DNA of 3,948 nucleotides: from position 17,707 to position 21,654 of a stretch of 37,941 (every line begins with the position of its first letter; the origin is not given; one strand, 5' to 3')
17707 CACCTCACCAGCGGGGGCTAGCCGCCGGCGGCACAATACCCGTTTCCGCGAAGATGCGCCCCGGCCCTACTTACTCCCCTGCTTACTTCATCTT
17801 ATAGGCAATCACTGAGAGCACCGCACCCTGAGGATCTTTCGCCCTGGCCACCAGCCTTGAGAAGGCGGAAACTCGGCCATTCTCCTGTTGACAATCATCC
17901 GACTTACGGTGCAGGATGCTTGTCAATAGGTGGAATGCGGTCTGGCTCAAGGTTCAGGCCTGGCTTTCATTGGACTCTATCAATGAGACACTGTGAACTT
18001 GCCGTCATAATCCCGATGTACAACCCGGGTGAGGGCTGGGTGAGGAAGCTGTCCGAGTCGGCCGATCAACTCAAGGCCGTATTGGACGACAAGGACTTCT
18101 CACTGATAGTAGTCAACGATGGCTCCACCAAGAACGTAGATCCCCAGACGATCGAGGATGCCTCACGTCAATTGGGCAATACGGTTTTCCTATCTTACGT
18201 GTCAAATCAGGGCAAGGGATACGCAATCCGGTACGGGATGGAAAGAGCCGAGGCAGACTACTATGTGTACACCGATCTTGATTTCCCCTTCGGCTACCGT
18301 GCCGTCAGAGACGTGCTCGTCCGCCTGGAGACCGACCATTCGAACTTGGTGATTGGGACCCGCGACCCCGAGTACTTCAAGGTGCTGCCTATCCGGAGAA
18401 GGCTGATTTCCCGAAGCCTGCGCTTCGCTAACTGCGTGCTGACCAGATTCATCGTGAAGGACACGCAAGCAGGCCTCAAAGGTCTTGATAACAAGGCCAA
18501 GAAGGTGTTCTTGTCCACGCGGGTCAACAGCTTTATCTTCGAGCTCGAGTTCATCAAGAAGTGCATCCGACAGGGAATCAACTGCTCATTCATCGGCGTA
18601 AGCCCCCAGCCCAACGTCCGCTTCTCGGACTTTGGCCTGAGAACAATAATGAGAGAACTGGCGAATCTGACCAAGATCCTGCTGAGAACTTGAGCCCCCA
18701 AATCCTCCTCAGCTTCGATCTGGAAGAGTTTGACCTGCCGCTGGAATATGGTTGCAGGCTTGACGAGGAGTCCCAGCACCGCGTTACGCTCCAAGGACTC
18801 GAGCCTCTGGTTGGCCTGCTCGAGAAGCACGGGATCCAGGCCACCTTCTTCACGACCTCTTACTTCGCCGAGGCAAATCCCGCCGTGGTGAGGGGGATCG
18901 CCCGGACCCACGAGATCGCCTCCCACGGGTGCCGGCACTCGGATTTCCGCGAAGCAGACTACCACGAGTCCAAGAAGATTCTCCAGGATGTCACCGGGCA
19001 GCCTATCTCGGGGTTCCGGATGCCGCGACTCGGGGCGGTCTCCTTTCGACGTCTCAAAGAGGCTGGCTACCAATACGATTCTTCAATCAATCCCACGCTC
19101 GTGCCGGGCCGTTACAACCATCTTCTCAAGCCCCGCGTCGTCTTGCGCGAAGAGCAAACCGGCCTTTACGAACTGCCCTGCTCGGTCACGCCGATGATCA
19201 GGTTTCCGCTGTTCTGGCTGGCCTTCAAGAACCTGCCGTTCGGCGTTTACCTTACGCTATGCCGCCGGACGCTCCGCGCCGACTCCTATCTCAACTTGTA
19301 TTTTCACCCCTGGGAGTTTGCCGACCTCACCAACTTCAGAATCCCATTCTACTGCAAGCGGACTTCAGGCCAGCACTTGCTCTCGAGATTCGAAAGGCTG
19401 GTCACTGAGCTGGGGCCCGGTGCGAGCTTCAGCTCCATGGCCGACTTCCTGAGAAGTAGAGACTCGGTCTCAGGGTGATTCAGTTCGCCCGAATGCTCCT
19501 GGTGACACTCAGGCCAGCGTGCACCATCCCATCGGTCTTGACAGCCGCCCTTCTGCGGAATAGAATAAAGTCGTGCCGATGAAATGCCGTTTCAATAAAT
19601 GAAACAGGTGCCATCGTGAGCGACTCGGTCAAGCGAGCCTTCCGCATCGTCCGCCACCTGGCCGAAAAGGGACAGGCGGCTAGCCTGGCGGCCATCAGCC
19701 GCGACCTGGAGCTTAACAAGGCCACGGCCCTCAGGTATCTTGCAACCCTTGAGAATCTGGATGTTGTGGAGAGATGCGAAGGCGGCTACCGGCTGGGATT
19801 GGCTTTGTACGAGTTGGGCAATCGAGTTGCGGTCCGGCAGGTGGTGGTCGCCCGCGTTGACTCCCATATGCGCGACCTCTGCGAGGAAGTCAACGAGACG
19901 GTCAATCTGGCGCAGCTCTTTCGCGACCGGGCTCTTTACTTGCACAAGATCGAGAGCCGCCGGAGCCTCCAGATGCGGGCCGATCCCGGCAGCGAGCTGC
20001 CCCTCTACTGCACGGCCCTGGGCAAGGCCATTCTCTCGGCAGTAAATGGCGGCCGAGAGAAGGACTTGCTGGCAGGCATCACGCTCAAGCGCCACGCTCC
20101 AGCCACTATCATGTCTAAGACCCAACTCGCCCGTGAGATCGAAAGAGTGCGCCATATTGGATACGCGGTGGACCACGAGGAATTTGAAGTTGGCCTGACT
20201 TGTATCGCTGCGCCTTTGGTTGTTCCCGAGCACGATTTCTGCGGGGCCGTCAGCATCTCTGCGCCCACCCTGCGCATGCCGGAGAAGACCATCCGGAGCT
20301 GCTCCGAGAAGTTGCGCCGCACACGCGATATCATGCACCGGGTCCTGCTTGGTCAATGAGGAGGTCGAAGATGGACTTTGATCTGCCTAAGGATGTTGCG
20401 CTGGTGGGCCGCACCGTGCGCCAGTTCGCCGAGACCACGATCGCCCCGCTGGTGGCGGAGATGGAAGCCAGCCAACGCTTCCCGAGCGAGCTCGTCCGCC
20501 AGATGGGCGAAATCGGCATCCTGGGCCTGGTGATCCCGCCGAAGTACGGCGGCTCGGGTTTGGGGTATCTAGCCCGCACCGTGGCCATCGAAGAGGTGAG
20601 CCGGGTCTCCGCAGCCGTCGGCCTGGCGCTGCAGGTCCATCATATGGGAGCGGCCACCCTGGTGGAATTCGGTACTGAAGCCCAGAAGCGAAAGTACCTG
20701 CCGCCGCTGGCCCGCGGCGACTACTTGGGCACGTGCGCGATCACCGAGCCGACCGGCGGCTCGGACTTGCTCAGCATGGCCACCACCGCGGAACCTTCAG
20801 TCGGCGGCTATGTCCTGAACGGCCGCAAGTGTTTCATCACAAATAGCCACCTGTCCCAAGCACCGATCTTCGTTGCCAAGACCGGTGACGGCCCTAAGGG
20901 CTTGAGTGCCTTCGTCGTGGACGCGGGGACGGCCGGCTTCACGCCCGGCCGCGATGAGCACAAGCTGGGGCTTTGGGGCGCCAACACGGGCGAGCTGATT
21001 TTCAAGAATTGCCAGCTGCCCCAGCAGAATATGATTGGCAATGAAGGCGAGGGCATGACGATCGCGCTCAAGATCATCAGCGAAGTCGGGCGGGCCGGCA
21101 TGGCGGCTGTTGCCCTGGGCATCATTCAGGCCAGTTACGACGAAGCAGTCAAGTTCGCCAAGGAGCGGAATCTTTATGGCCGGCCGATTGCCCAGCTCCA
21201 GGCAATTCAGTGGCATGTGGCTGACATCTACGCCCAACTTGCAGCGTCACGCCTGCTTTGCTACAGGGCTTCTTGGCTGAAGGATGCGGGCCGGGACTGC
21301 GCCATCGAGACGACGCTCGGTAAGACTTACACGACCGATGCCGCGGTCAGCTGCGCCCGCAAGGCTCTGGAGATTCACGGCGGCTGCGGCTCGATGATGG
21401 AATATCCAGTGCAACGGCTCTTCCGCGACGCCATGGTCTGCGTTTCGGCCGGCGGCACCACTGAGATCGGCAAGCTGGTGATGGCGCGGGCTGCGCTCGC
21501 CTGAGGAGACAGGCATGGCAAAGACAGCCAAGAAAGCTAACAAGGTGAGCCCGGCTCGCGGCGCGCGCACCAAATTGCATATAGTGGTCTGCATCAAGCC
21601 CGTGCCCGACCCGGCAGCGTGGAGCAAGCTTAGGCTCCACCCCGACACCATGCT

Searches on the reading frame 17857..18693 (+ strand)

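Call 4: search_protein_families(library=pfam, proteins=[window:17857-18693:+], max_evalue=0.01)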
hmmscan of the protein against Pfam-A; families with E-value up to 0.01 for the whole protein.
window:17857-18693:+ (278 aa): 2 families
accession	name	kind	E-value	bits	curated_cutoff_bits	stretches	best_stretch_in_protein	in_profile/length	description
PF00535.33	Glycos_transf_2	-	2.3e-12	47.6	23.3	1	50-185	2-134/168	Glycosyl transferase family 2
PF10111.15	Glyco_tranf_2_2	-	0.0042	17.1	27.3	1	50-142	2-91/276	Glycosyltransferase like family 2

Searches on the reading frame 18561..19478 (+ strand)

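Call 4: search_protein_families(library=pfam, proteins=[window:18561-19478:+], max_evalue=0.01)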
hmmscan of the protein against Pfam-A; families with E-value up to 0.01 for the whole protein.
window:18561-19478:+ (305 aa): 2 families
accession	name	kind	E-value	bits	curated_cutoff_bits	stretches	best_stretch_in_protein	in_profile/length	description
PF01522.26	Polysacc_deac_1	-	2.3e-10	40.9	23.1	1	82-158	23-107/124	Polysaccharide deacetylase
PF11959.13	DUF3473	-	5.3e-07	30.1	29.6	1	174-295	1-127/130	Domain of unknown function (DUF3473)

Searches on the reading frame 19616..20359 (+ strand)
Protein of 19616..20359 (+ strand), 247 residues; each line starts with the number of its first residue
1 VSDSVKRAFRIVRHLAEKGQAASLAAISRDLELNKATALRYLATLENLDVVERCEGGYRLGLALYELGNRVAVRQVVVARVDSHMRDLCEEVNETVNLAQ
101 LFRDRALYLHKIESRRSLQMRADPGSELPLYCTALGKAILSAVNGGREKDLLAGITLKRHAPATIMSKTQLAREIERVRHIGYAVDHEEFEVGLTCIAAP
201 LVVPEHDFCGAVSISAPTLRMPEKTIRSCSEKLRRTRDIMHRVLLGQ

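Call 4: search_protein_families(library=pfam, proteins=[window:19616-20359:+], max_evalue=0.01)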
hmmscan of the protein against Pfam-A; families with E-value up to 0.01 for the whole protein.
window:19616-20359:+ (247 aa): 7 families
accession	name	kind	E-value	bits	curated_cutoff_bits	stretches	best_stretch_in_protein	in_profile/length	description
PF01614.24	IclR_C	-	1.2e-39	136.1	24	1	74-236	6-168/174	Bacterial transcriptional regulator IclR C-terminal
PF09339.16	HTH_IclR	-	2e-12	47.1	22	1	4-53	1-50/52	IclR helix-turn-helix domain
PF25213.1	HVO_A0261_N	-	0.00077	19.7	35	1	6-60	11-63/86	HVO_A0261 N-terminal domain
PF02082.26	Rrf2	-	0.0011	19.6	30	1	2-79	2-80/132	Iron-dependent Transcriptional regulator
PF01022.26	HTH_5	-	0.004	17.4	22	0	10-52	6-46/47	Bacterial regulatory protein, arsR family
PF13412.12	HTH_24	-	0.0059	16.6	21.9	0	9-52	6-48/48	Winged helix-turn-helix DNA-binding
PF08279.18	HTH_11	-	0.009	16.3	25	0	7-48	1-42/55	HTH domain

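Call 22: search_protein_families(library=ncbifam, proteins=[window:19616-20359:+], max_evalue=0.00001)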
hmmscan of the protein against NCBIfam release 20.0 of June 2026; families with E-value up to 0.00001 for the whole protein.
window:19616-20359:+ (247 aa): 7 families
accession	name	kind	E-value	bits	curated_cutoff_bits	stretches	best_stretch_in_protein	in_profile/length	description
NF045644.1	TransRegBhcR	equivalog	1.2e-44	152.6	350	1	3-238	23-259/267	HTH-type transcriptional regulator BhcR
NF011671.1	PRK15090.1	equivalog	9.7e-44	149.5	275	1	3-235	11-244/256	DNA-binding transcriptional regulator KdgR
TIGR02431.1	pcaR_pcaU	subfamily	1.1e-39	136.2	284.75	1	3-227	6-230/248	beta-ketoadipate pathway transcriptional regulators, PcaR/PcaU/PobR family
NF007548.0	PRK10163.1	equivalog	2.4e-30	105.6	406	1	4-239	23-261/271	HTH-type transcriptional repressor AllR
NF008601.2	PRK11569.1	equivalog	1.6e-26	93.1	380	1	3-227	27-255/276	glyoxylate bypass operon transcriptional repressor IclR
NF007339.0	PRK09834.1-1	equivalog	1.8e-10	40.6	299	1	5-214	23-235/271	DNA-binding transcriptional regulator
NF007341.0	PRK09834.1-3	equivalog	1e-06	28.1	269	1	6-199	11-213/274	DNA-binding transcriptional regulator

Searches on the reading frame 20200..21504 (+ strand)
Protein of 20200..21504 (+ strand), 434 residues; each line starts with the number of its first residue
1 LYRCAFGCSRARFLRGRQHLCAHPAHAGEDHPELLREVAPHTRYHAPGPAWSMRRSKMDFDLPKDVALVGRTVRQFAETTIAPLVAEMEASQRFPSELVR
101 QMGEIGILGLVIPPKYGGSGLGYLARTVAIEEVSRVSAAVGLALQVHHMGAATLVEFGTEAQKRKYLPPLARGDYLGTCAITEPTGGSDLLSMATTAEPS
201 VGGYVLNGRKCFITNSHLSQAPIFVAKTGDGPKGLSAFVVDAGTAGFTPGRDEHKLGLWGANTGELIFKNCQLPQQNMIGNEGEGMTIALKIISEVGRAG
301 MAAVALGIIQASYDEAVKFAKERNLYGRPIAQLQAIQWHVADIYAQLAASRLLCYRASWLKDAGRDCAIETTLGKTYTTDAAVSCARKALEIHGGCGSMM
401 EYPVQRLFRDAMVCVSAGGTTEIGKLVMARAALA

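Call 4: search_protein_families(library=pfam, proteins=[window:20200-21504:+], max_evalue=0.01)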
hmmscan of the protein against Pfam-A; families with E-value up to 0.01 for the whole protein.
window:20200-21504:+ (434 aa): 4 families
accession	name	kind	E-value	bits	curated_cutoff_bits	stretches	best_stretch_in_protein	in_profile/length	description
PF00441.29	Acyl-CoA_dh_1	-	4.4e-36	124.7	22.4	1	283-432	1-149/150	Acyl-CoA dehydrogenase, C-terminal domain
PF02771.21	Acyl-CoA_dh_N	-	2.2e-35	121.9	22.9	1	70-174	8-113/113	Acyl-CoA dehydrogenase, N-terminal domain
PF02770.24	Acyl-CoA_dh_M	-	1.6e-23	83.1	33.3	1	179-271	2-97/97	Acyl-CoA dehydrogenase, middle domain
PF08028.16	Acyl-CoA_dh_2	-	7.6e-17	62.3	22.7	1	300-414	2-126/134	Acyl-CoA dehydrogenase, C-terminal domain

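Call 22: search_protein_families(library=ncbifam, proteins=[window:20371-21504:+], max_evalue=0.00001)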
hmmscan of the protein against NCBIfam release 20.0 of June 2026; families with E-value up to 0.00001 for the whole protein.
window:20371-21504:+ (377 aa): 22 families
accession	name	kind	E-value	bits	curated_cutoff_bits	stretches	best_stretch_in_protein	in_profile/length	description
NF042972.1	AcrlCoAredClosAcrC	equivalog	2e-108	362.5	640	1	1-376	1-377/378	acryloyl-CoA reductase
NF045552.1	GlutCoADH_Des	equivalog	9.1e-86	288.4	470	1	1-374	1-378/387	glutaryl-CoA dehydrogenase Acd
NF058590.1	AcCoDHFadEBacil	equivalog_domain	1.1e-72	245.5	600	2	5-303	21-319/586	acyl-CoA dehydrogenase FadE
NF043006.1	CyhCrbnylCoADH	equivalog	1.6e-72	244.6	650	1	12-374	11-374/380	cyclohexane-1-carbonyl-CoA dehydrogenase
NF053553.1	prodigi_MBC_PigA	equivalog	6.8e-70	236.1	500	1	1-373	1-377/381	prodigiosin MBC biosynthesis dehydrogenase PigA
NF045652.1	ProlPCPDhRedW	equivalog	2e-69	234.2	650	1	11-374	6-372/376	L-prolyl-[peptidyl-carrier protein] dehydrogenase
NF042439.1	SulpropCoADesulf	equivalog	5.9e-69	232.6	600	1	15-375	3-370/379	3-sulfinopropanoyl-CoA desulfinase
NF008997.0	PRK12341.1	equivalog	2.6e-53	181.5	537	1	1-374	1-375/382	acyl-CoA dehydrogenase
TIGR03207.1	cyc_hxne_CoA_dh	equivalog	1e-52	179.2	575.35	1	9-374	6-370/372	cyclohexanecarboxyl-CoA dehydrogenase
NF002885.1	PRK03354.1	equivalog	5e-50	170.6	540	1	1-376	1-374/378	crotonobetainyl-CoA dehydrogenase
NF052270.1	Staph_DH_FadE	equivalog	9.3e-39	133.3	600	1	14-374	30-392/400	acyl-CoA dehydrogenase FadE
NF049984.1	Rv1679_FadE16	equivalog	5.6e-32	111.4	600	1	29-356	17-346/371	Rv1679 family acyl-CoA dehydrogenase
NF007000.1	PRK09463.1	subfamily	8.9e-25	87.1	600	2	34-139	71-178/726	acyl-CoA dehydrogenase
TIGR04022.1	sulfur_SfnB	equivalog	2.4e-23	82.6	430.9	1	17-355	15-360/391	SfnB family sulfur acquisition oxidoreductase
TIGR03203.1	pimD_small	equivalog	9.1e-23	80.9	652.7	1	44-363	45-364/378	pimeloyl-CoA dehydrogenase small subunit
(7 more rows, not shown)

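Call 23: search_solved_structures(query=window:20371-21504:+, show_alignments=1)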
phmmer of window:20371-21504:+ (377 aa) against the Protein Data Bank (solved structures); distinct sequences matched with E-value up to 0.001: 122 (the best 60 are shown).
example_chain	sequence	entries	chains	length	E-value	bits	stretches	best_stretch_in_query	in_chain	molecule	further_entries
5lnx_A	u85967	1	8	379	6.7e-97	328.3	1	10-374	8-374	Acyl-CoA dehydrogenase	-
5ol2_C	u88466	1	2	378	1.5e-86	294.2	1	15-372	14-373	Acyl-CoA dehydrogenase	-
1jqi_A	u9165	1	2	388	7.3e-84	285.4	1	3-373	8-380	short chain acyl-CoA dehydrogenase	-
4n5f_A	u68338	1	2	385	2.2e-81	277.2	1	7-373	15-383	Putative acyl-CoA dehydrogenase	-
4l1f_A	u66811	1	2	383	3.4e-81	276.6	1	1-376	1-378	Acyl-CoA dehydrogenase domain protein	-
4o5m_A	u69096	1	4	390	4.1e-80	273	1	1-373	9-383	Isovaleryl-CoA dehydrogenase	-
4m9a_A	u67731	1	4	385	4.4e-79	269.7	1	7-373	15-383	Acyl-CoA dehydrogenase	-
7y0a_A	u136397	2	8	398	1.1e-78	268.3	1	4-373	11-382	Short-chain specific acyl-CoA dehydrogenase, mitochondrial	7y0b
8sgs_A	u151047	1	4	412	1.3e-78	268.1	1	4-373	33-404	Short-chain specific acyl-CoA dehydrogenase, mitochondrial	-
2vig_A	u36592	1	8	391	5.8e-78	266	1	4-373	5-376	SHORT-CHAIN SPECIFIC ACYL-COA DEHYDROGENASE,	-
4kto_A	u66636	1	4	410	8.6e-76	258.8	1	2-374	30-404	isovaleryl-CoA dehydrogenase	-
6fah_C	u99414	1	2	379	1.5e-74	254.8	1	11-372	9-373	Caffeyl-CoA reductase-Etf complex subunit CarC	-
4u83_A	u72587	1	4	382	4.6e-74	253.2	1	14-374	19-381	Acyl-CoA dehydrogenase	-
2dvl_A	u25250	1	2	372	3.9e-73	250.1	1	7-374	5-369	Acyl-CoA dehydrogenase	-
7szv_A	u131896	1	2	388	1.6e-72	248.1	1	5-374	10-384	Acyl-CoA dehydrogenase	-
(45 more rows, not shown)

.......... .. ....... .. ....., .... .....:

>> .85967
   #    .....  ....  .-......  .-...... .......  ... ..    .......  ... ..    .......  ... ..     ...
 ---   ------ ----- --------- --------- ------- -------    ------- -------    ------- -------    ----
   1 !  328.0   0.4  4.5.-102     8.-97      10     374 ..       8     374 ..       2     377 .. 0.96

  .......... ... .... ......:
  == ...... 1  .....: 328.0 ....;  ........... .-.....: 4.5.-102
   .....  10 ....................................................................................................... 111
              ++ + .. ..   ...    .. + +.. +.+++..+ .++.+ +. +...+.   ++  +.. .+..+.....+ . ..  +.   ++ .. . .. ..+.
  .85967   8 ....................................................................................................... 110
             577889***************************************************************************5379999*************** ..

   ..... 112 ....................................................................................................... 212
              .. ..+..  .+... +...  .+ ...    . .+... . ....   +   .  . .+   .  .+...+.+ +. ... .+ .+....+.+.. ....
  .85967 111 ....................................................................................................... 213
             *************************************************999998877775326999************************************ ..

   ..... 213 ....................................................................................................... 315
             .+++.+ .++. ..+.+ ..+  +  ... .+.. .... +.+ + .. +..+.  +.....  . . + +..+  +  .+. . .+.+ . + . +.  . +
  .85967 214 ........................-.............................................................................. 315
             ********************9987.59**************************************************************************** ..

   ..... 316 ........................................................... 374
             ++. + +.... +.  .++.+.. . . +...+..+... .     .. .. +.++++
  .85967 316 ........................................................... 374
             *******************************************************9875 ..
